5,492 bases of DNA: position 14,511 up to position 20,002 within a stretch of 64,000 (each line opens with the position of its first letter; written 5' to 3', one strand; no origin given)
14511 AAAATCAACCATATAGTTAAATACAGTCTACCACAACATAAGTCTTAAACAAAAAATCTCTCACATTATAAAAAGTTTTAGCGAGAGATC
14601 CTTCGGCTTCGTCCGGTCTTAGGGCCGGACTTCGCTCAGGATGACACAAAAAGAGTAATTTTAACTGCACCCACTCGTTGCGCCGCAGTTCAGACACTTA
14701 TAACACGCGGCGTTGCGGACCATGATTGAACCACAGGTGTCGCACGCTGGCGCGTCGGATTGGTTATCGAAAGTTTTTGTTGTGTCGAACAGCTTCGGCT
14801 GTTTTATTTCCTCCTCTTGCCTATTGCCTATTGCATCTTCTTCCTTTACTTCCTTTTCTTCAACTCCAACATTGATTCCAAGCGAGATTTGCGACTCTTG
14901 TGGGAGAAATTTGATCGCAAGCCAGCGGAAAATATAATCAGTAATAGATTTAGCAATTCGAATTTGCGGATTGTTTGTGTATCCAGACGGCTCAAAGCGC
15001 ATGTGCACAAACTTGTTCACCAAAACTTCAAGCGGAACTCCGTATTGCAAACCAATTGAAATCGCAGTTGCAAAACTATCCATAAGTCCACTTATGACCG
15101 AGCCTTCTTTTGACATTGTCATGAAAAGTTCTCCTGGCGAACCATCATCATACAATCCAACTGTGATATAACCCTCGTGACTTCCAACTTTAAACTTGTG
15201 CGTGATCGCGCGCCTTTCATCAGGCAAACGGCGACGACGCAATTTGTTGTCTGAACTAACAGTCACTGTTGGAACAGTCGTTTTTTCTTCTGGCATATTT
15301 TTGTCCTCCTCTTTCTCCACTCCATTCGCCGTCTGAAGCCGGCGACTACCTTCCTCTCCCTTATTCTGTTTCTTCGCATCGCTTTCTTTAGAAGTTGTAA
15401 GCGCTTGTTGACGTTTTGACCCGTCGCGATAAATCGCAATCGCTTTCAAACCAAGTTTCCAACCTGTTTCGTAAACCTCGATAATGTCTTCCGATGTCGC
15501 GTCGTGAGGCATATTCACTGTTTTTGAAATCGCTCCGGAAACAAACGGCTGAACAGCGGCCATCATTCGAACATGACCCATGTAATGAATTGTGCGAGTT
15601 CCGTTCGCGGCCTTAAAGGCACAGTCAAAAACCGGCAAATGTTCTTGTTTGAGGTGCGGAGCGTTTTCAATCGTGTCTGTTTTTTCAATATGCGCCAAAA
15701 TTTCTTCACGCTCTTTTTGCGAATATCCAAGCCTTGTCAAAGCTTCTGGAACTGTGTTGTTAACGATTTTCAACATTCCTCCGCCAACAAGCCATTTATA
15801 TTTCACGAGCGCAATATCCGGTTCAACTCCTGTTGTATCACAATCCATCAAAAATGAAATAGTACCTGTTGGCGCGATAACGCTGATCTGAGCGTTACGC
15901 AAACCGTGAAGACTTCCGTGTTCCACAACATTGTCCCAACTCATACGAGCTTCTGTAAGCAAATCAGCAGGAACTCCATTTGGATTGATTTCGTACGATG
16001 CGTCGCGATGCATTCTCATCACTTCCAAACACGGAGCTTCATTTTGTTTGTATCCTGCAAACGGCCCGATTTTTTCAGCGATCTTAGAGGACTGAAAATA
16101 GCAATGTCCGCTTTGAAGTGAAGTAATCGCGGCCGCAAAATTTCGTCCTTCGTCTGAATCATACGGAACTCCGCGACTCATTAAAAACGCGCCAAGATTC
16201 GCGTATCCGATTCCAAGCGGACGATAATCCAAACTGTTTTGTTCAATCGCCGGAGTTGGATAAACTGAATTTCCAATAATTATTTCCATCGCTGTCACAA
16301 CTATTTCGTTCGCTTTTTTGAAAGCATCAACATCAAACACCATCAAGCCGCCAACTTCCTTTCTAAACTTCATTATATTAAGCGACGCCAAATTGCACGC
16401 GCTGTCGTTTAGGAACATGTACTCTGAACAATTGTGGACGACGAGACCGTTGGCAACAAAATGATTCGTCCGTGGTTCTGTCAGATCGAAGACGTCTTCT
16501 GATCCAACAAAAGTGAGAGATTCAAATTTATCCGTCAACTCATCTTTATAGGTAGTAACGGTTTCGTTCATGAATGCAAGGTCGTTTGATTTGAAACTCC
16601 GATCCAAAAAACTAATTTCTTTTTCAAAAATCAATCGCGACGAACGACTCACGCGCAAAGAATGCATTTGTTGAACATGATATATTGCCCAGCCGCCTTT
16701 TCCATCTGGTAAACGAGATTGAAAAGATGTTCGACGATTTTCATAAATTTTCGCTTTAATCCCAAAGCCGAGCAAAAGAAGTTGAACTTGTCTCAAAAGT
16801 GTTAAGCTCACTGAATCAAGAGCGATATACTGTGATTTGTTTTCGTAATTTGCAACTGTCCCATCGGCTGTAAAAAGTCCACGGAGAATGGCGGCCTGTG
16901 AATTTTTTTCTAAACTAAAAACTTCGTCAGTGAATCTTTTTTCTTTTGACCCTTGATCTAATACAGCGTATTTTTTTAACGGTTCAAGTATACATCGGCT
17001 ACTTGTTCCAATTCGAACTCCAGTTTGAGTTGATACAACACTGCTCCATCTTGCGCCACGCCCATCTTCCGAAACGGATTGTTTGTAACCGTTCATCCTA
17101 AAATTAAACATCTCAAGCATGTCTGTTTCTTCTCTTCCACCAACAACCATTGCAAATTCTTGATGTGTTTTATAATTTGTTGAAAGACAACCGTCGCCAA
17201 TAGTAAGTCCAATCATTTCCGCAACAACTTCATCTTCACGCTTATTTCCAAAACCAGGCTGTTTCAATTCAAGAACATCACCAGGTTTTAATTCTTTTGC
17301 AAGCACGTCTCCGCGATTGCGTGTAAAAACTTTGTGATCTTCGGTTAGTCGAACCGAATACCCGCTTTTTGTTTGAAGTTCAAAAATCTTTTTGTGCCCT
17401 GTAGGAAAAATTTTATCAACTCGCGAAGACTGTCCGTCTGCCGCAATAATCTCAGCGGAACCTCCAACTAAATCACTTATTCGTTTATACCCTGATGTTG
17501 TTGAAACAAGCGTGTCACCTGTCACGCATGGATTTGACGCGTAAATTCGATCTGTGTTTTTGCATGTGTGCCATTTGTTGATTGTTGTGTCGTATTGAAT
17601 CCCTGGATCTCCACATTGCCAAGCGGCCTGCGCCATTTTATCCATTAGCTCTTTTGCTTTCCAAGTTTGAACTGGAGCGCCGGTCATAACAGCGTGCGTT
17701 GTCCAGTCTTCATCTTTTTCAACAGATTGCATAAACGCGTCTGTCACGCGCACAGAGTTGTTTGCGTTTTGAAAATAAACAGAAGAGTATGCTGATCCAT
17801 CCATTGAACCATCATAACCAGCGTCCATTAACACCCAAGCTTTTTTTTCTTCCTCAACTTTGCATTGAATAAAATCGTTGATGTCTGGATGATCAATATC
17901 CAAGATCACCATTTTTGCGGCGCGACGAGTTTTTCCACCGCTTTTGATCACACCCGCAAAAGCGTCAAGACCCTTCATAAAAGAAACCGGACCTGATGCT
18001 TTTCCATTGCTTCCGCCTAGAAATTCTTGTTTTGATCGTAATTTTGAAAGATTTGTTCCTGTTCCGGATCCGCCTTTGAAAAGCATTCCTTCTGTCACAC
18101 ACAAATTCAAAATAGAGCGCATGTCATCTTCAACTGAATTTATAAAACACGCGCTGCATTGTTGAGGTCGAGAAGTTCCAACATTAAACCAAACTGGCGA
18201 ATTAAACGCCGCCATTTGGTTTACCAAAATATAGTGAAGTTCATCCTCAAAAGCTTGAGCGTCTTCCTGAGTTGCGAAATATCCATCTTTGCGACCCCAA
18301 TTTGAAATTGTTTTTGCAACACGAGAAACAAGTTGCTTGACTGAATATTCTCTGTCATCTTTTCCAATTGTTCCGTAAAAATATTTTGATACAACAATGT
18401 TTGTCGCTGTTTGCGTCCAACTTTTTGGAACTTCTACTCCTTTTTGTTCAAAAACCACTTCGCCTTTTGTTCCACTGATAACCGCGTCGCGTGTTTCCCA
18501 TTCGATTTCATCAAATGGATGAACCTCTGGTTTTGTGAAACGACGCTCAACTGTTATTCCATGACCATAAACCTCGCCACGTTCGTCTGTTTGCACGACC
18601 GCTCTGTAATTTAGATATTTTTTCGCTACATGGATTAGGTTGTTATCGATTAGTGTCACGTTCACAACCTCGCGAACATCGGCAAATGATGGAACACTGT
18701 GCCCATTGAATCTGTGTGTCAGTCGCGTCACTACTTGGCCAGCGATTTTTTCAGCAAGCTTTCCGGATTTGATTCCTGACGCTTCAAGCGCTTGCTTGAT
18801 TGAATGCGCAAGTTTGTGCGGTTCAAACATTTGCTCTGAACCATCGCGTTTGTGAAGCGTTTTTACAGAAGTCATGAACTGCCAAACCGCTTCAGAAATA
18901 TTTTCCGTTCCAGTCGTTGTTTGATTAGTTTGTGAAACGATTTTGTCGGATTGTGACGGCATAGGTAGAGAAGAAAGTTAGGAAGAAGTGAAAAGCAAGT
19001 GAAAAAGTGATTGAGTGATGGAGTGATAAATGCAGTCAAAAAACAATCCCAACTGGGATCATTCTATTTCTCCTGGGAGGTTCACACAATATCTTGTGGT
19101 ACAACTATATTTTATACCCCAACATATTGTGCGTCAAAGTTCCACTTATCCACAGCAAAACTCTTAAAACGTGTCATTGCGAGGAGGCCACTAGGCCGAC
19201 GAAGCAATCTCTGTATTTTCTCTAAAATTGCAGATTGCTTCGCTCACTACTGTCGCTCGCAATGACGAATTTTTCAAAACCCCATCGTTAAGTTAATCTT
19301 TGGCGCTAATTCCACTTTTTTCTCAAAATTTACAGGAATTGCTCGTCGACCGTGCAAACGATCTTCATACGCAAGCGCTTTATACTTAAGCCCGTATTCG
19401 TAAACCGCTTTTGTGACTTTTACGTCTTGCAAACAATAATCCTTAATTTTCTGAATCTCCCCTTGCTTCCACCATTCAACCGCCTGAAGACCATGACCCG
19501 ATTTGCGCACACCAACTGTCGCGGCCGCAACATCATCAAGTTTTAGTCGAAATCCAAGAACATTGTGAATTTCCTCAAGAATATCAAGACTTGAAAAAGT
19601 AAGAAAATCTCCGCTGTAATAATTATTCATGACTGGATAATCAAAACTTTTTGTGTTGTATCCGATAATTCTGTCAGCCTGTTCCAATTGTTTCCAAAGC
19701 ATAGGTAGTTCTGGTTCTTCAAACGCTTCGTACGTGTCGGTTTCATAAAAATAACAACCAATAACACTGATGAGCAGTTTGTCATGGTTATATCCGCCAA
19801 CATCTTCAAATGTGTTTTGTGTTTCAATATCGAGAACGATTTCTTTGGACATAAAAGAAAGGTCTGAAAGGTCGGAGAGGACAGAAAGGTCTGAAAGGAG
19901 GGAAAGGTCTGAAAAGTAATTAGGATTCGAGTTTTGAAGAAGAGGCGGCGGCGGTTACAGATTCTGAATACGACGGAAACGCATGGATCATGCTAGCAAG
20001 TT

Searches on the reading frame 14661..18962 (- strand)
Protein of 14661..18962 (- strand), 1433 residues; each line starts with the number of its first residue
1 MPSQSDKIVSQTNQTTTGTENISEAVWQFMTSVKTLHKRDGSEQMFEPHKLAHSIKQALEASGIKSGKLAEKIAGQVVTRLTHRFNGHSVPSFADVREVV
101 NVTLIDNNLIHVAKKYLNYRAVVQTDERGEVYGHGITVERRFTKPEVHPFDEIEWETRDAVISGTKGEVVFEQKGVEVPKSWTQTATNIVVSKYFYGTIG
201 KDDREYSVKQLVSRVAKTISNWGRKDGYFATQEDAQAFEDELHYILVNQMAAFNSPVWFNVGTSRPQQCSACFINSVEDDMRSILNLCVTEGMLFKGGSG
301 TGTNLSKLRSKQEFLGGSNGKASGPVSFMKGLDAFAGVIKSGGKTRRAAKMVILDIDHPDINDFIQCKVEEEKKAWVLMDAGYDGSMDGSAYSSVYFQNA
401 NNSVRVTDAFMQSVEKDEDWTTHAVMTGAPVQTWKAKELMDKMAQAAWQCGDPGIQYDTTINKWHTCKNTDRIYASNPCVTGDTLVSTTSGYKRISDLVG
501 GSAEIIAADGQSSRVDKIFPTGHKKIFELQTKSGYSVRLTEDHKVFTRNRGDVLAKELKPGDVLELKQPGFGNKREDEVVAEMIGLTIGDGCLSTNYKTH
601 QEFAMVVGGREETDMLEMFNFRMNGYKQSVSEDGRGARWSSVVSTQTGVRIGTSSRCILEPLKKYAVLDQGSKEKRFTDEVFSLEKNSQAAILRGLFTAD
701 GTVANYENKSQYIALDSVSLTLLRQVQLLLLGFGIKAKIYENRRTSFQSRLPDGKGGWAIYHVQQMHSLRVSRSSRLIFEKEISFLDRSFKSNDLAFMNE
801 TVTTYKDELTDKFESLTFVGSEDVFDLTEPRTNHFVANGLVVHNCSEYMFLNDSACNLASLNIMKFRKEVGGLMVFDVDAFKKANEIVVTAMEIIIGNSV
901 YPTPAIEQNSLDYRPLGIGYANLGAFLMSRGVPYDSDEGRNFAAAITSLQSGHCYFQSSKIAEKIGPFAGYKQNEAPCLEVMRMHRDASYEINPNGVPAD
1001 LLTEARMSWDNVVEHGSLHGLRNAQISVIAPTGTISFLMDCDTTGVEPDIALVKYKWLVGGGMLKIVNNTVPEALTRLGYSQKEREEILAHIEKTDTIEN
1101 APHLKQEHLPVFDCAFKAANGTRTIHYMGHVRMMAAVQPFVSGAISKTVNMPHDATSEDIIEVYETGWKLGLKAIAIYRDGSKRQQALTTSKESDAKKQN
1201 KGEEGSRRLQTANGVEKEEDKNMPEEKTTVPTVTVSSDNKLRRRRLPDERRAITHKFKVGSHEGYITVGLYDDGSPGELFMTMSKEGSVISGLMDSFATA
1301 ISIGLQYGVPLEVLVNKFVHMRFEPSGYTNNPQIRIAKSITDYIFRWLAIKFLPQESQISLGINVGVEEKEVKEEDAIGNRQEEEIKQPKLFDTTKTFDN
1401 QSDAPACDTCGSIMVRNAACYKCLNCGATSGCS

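Call 28: search_protein_families(library=pfam, proteins=[window:14661-18962:-])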
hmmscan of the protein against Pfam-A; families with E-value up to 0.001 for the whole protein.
window:14661-18962:- (1433 aa): 6 families
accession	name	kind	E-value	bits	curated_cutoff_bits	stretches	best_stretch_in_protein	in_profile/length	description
PF02867.20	Ribonuc_red_lgC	-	1.6e-138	463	23.9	1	270-1178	1-523/523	Ribonucleotide reductase, barrel domain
PF08471.15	Ribonuc_red_2_N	-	2.2e-23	82.9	27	1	166-249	1-103/103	Class II vitamin B12-dependent ribonucleotide reductase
PF14528.11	LAGLIDADG_3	-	1e-18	67.8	22.5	1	689-783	3-81/82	LAGLIDADG-like domain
PF14890.11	Intein_splicing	-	6.4e-14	52.5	35.8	1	510-844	33-155/155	Intein splicing domain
PF03477.21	ATP-cone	-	1.8e-11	44.9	25.8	1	38-121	5-84/88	ATP cone domain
PF12637.14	TSCPD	-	9.7e-11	42.3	22.8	1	1256-1349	6-85/88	TSCPD domain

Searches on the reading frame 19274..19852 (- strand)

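Call 69: search_protein_families(library=pfam, proteins=[window:19274-19852:-], max_evalue=0.01)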
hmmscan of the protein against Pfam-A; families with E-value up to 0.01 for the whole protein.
window:19274-19852:- (192 aa): 2 families
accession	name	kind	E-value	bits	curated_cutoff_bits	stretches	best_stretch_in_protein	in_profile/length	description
PF13482.12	RNase_H_2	-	1.9e-10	41.4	22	1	7-152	3-162/165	RNase_H superfamily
PF10108.15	DNA_pol_B_exo2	-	1.3e-07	31.9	24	1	83-151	101-170/213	Predicted 3'-5' exonuclease related to the exonuclease domain of PolB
